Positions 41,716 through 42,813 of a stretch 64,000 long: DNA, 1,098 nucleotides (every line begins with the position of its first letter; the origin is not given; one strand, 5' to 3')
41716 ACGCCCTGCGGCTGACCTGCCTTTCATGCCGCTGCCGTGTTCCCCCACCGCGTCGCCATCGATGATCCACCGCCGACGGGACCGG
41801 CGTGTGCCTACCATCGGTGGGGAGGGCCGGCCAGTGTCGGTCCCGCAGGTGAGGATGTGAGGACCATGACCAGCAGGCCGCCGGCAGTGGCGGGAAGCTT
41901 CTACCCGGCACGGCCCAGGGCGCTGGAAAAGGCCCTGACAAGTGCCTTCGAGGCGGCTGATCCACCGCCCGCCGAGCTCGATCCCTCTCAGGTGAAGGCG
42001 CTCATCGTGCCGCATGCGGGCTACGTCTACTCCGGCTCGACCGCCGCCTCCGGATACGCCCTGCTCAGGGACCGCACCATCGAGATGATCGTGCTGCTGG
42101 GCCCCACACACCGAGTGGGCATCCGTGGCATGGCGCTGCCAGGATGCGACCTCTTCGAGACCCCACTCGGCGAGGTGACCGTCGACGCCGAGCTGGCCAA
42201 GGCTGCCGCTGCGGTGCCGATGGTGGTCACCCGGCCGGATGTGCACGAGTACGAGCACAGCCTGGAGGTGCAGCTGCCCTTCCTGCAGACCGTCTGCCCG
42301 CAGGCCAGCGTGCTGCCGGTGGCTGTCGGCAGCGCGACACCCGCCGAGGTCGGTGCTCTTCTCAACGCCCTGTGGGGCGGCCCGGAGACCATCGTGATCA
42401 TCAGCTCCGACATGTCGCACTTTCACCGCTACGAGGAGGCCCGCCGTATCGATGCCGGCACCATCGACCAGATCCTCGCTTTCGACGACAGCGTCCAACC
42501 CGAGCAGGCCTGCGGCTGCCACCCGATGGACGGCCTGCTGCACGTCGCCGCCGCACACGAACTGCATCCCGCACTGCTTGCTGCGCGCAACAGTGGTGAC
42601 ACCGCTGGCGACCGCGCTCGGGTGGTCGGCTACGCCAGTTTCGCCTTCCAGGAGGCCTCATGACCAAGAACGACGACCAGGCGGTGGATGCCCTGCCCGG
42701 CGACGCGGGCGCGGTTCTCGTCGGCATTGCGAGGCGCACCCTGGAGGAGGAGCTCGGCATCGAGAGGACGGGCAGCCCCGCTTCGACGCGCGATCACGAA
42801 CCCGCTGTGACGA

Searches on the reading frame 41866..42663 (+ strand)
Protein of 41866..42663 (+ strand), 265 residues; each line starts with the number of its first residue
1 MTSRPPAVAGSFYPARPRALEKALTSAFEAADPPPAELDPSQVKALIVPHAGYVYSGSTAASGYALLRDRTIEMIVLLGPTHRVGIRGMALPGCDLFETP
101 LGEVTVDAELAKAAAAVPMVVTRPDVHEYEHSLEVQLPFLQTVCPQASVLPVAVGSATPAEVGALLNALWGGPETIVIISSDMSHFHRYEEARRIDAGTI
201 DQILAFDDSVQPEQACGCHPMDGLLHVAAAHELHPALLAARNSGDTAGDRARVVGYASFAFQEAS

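Call 15: list_cluster_members(proteins=[window:41866-42663:+, window:60930-61736:+, window:39583-41523:-])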
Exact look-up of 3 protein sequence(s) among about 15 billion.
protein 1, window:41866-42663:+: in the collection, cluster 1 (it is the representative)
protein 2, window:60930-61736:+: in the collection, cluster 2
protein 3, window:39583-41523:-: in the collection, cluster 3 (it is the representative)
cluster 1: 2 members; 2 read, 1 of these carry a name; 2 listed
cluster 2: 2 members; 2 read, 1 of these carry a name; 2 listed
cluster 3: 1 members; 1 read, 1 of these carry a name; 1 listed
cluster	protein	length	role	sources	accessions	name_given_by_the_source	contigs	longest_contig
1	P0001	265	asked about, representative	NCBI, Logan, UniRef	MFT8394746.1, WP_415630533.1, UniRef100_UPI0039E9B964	AmmeMemoRadiSam system protein B [Propionibacterium sp.] | AmmeMemoRadiSam system protein B n=1 Tax=Propionibacterium sp. TaxID=1977903 ...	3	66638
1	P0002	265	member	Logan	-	-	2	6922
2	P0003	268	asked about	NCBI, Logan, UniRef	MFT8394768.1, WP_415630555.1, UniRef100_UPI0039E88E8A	leucyl/phenylalanyl-tRNA--protein transferase [Propionibacterium sp.] | leucyl/phenylalanyl-tRNA--protein transferase n=1 Tax=Propionibacterium sp. TaxID=1977903 ...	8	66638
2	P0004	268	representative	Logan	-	-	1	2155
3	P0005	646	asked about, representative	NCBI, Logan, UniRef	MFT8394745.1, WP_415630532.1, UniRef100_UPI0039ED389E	4-alpha-glucanotransferase [Propionibacterium sp.] | 4-alpha-glucanotransferase n=1 Tax=Propionibacterium sp. TaxID=1977903 RepID=UPI0039ED389E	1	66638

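Call 21: find_encoding_contigs(protein=window:41866-42663:+, flank=3000, max_places=10)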
Protein window:41866-42663:+ (265 aa): 3 contigs read that carry it; 2 places shown.
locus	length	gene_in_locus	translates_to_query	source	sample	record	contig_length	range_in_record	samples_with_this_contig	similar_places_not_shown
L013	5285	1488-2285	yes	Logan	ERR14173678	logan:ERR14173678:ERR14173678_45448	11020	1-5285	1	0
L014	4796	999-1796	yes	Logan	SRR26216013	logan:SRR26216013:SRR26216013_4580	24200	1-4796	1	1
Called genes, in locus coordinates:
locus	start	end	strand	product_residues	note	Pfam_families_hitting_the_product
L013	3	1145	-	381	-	?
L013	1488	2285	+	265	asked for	PF01875:Memo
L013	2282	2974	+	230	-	PF01871:AMMECR1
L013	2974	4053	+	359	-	PF04055:Radical_SAM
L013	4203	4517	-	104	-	PF02302:PTS_IIB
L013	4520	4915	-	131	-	PF02255:PTS_IIA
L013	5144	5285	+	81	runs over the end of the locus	-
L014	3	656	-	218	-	?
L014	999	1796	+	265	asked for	PF01875:Memo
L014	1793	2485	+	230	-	PF01871:AMMECR1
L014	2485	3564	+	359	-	PF04055:Radical_SAM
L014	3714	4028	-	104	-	PF02302:PTS_IIB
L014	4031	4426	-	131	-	PF02255:PTS_IIA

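Call 36: find_homologous_proteins(query=window:41866-42663:+, max_evalue=1e-30)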
Query window:41866-42663:+ (265 aa): 7982 proteins with E <= 1e-30 among 8000 candidates; the best 120 are listed.
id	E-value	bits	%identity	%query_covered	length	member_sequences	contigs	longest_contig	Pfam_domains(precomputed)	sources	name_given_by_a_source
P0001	5.1e-170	582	100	100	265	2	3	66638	PF01875.23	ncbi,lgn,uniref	ncbi:AmmeMemoRadiSam system protein B [Propionibacterium sp.]|uniref:AmmeMemoRadiSam system protein 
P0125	1.9e-115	403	69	100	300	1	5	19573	PF01875.23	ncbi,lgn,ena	-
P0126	8.1e-109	381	65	99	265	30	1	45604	PF01875.23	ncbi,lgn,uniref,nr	ncbi:AmmeMemoRadiSam system protein B [Propionibacterium freudenreichii]|uniref:AmmeMemoRadiSam syst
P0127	4.2e-105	369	62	100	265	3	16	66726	PF01875.23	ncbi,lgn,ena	ncbi:MAG: AmmeMemoRadiSam system protein B [Propionibacterium sp.]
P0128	2.6e-96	340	60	99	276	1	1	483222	PF01875.23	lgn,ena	-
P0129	1.9e-91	324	64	85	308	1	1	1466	PF01875.23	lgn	-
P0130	3.2e-91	324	63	98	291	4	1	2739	PF01875.23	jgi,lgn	jgi:AmmeMemoRadiSam system protein B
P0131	2.5e-88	314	60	99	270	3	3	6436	PF01875.23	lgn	-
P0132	2.1e-85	305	-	-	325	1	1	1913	PF01875.23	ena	-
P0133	1.4e-84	302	56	99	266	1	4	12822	PF01875.23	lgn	-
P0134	2.7e-84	301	57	99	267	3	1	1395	PF01875.23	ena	-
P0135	1.3e-83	299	58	98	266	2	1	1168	PF01875.23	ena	-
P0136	2.9e-83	298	57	100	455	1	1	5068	PF01871.23,PF01875.23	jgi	-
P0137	5.5e-83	297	56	98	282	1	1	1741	PF01875.23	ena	-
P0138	1.2e-82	295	57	100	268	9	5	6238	PF01875.23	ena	-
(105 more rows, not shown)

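Call 37: find_encoding_contigs(protein=P0125, flank=10000, max_places=2)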
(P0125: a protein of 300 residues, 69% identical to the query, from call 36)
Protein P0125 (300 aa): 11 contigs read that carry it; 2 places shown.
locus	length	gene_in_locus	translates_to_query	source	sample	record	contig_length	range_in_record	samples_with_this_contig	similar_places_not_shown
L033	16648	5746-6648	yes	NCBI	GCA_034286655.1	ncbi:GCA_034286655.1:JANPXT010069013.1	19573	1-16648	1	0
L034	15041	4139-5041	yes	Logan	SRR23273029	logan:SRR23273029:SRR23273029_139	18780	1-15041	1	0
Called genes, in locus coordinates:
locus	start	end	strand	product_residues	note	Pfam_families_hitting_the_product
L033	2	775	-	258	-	?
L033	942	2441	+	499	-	PF00989:PAS (weak), PF08448:PAS_4 (weak), PF13188:PAS_8 (weak), PF13426:PAS_9, PF03861:ANTAR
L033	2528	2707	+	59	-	PF04945:YHS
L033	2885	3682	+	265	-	PF04542:Sigma70_r2, PF04545:Sigma70_r4, PF08281:Sigma70_r4_2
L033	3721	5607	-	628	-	PF02446:Glyco_hydro_77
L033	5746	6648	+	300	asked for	PF01875:Memo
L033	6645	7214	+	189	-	PF01871:AMMECR1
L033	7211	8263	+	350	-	PF04055:Radical_SAM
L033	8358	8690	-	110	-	PF03992:ABM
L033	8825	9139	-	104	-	PF02302:PTS_IIB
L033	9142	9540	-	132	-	PF02255:PTS_IIA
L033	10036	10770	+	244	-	PF05235:CHAD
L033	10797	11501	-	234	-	PF01988:VIT1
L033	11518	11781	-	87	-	PF01925:TauE (weak), PF04226:Transgly_assoc (weak)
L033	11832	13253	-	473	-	PF00672:HAMP, PF00512:HisKA, PF02518:HATPase_c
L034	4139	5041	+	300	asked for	PF01875:Memo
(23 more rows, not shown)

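Call 38: find_encoding_contigs(protein=P0127, flank=10000, max_places=1)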
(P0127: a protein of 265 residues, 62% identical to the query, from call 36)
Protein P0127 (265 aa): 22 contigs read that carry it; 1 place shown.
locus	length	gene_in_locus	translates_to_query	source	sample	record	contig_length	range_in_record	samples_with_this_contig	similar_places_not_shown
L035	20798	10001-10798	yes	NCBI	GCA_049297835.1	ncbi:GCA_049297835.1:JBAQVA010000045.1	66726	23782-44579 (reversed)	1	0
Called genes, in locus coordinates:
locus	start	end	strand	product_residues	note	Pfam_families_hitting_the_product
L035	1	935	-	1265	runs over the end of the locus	PF00384:Molybdopterin, PF28599:NarG_dom_V, PF01568:Molydop_binding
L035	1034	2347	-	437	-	PF07690:MFS_1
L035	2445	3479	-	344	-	PF04055:Radical_SAM, PF06463:Mob_synth_C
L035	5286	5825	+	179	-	PF00994:MoCF_biosynth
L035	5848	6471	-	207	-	PF12804:NTP_transf_3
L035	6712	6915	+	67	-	-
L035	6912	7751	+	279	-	PF01547:SBP_bac_1, PF13531:SBP_bac_11, PF04069:OpuAC, PF12727:PBP_like (weak)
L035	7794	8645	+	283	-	PF00528:BPD_transp_1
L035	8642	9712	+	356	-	PF02463:SMC_N (faint), PF00005:ABC_tran, PF13304:AAA_21 (faint), PF03459:TOBE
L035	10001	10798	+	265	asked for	PF01875:Memo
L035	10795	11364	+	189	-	PF01871:AMMECR1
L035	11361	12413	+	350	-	PF04055:Radical_SAM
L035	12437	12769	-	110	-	PF03992:ABM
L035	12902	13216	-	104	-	PF02302:PTS_IIB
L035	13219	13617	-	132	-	PF02255:PTS_IIA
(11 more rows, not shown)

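Call 39: find_encoding_contigs(protein=P0126, flank=10000, max_places=1)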
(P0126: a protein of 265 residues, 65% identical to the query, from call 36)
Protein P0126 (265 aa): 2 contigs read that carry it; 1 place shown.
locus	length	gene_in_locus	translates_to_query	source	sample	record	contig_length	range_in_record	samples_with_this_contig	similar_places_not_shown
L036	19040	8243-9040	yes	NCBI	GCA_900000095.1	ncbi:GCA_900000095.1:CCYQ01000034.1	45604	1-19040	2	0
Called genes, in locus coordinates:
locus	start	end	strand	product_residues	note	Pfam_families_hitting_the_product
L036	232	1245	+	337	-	-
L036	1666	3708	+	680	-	PF02518:HATPase_c, PF00204:DNA_gyraseB, PF01751:Toprim, PF00986:DNA_gyraseB_C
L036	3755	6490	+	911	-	PF00521:DNA_topoisoIV, PF03989:DNA_gyraseA_C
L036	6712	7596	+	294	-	-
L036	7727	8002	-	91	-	PF07561:DUF1540 (faint)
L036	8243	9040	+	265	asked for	PF01875:Memo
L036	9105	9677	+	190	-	PF01871:AMMECR1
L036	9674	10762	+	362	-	PF04055:Radical_SAM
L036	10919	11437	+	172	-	PF12089:DUF3566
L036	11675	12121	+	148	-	PF10722:YbjN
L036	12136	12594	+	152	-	PF10722:YbjN (faint)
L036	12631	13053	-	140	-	-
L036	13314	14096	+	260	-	PF00356:LacI, PF00532:Peripla_BP_1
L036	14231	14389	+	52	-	-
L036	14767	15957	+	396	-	PF01408:GFO_IDH_MocA, PF02894:GFO_IDH_MocA_C, PF22685:Gal80p_C-like (faint), PF22725:GFO_IDH_MocA_C3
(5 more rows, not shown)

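Call 49: find_encoding_contigs(protein=P0004, flank=3000, max_places=5)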
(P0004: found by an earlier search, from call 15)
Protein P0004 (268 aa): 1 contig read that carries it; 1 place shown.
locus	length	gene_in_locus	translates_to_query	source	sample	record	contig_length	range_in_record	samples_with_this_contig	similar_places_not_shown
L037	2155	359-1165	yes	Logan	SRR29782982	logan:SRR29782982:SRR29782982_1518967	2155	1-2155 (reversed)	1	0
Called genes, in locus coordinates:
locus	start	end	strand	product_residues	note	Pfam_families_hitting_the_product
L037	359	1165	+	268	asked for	PF03588:Leu_Phe_trans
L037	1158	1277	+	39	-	-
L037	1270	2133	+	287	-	PF01149:Fapy_DNA_glyco, PF06831:H2TH, PF06827:zf-FPG_IleRS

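Call 50: find_encoding_contigs(protein=P0002, flank=5000, max_places=5)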
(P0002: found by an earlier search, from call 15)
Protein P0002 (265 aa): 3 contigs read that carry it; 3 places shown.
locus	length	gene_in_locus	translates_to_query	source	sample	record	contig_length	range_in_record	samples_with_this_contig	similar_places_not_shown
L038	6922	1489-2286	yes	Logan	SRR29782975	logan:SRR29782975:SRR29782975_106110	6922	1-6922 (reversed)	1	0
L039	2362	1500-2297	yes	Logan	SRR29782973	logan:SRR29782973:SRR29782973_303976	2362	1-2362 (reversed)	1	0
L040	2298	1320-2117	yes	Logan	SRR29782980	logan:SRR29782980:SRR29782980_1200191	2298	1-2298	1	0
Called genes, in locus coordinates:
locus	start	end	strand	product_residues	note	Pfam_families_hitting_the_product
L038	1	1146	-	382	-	?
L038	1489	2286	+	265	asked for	PF01875:Memo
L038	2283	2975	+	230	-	PF01871:AMMECR1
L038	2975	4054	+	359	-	PF04055:Radical_SAM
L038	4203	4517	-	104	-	PF02302:PTS_IIB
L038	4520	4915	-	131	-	PF02255:PTS_IIA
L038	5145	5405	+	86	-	-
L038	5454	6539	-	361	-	PF00005:ABC_tran, PF02463:SMC_N (faint), PF13304:AAA_21 (weak)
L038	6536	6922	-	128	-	?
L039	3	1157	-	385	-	?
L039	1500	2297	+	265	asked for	PF01875:Memo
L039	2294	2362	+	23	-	?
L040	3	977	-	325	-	?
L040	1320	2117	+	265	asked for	PF01875:Memo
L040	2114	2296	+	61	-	?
